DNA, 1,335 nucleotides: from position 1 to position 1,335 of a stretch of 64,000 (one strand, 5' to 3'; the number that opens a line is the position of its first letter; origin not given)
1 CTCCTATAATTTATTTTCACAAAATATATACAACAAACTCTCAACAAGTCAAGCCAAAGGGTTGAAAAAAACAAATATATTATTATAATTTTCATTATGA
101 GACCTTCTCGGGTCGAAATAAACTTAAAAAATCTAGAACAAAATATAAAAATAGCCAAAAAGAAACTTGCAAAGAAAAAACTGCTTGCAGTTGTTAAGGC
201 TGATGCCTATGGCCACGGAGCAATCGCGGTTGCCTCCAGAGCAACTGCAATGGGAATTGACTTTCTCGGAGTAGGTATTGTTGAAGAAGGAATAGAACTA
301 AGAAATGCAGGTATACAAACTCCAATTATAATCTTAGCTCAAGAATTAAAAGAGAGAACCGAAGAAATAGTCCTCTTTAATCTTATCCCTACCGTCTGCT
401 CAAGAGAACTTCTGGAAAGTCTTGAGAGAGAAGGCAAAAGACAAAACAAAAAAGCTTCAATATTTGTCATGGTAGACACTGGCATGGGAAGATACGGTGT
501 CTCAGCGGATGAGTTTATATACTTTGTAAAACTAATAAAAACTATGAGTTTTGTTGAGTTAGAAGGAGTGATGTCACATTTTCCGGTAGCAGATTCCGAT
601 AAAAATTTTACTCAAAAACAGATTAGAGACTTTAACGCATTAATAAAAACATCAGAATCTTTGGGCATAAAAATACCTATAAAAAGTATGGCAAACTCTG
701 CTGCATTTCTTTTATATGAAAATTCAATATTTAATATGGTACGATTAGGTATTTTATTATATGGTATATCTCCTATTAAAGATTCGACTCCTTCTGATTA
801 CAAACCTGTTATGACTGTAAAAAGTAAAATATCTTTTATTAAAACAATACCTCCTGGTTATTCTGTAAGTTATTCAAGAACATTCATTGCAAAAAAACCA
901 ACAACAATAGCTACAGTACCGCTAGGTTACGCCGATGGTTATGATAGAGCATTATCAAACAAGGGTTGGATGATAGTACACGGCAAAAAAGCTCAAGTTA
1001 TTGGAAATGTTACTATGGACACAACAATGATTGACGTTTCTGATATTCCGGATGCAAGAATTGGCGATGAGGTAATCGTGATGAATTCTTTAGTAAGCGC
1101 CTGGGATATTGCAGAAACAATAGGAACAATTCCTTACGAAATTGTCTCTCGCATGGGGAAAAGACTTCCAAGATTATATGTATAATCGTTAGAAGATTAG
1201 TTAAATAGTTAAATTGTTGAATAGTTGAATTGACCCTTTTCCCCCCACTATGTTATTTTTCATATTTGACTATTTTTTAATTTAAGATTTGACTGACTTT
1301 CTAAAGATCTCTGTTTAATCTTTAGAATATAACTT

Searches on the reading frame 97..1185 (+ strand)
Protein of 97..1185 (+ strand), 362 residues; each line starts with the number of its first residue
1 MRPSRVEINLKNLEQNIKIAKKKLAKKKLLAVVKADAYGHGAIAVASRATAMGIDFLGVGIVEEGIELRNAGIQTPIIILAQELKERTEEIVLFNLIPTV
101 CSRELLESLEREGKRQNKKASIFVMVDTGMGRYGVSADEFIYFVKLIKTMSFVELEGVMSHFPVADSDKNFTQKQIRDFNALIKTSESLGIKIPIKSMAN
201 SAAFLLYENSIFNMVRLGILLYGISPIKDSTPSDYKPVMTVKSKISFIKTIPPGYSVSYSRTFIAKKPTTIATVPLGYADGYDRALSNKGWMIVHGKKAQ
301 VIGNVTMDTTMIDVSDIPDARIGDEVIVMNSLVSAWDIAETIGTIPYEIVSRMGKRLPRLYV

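Call 94: search_protein_families(library=pfam, alignment_id=A10, max_evalue=0.00001)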
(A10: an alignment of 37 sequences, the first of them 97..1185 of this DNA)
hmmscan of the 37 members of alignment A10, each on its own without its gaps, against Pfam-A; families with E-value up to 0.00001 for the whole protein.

A. member 1, window:97-1185:+ (362 aa): 2 families
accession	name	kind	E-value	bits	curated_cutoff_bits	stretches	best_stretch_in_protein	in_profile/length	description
PF01168.26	Ala_racemase_N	-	3.1e-64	217.1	24.1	1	8-226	1-220/220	Alanine racemase, N-terminal domain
PF00842.27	Ala_racemase_C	-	3.2e-45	153.2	25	1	238-361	1-127/127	Alanine racemase, C-terminal domain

B. families by the number of members that match (of 37 scanned): 75 families (the first 25 are shown)
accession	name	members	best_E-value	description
PF13519.12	VWA_2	3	2e-20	von Willebrand factor type A domain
PF00437.27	T2SSE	2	5.2e-46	Type II/IV secretion system protein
PF00535.33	Glycos_transf_2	2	1.5e-34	Glycosyl transferase family 2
PF00092.34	VWA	2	1.2e-23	von Willebrand factor type A domain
PF07719.23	TPR_2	2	3e-13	Tetratricopeptide repeat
PF10111.15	Glyco_tranf_2_2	2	1.1e-12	Glycosyltransferase like family 2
PF00515.34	TPR_1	2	2.6e-12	Tetratricopeptide repeat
PF13641.12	Glyco_tranf_2_3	2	6.8e-11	Glycosyltransferase like family 2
PF13414.12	TPR_11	2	3.9e-07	TPR repeat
PF01411.24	tRNA-synt_2c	1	3e-173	tRNA synthetases class II (A)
PF01916.23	DS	1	1.5e-98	Deoxyhypusine synthase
PF02481.21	DNA_processg_A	1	5.9e-77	DNA recombination-mediator protein A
PF00448.28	SRP54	1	7.8e-67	SRP54-type protein, GTPase domain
PF07726.17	AAA_3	1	1.4e-65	ATPase family associated with various cellular activities (AAA)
PF00491.26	Arginase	1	5.6e-65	Arginase family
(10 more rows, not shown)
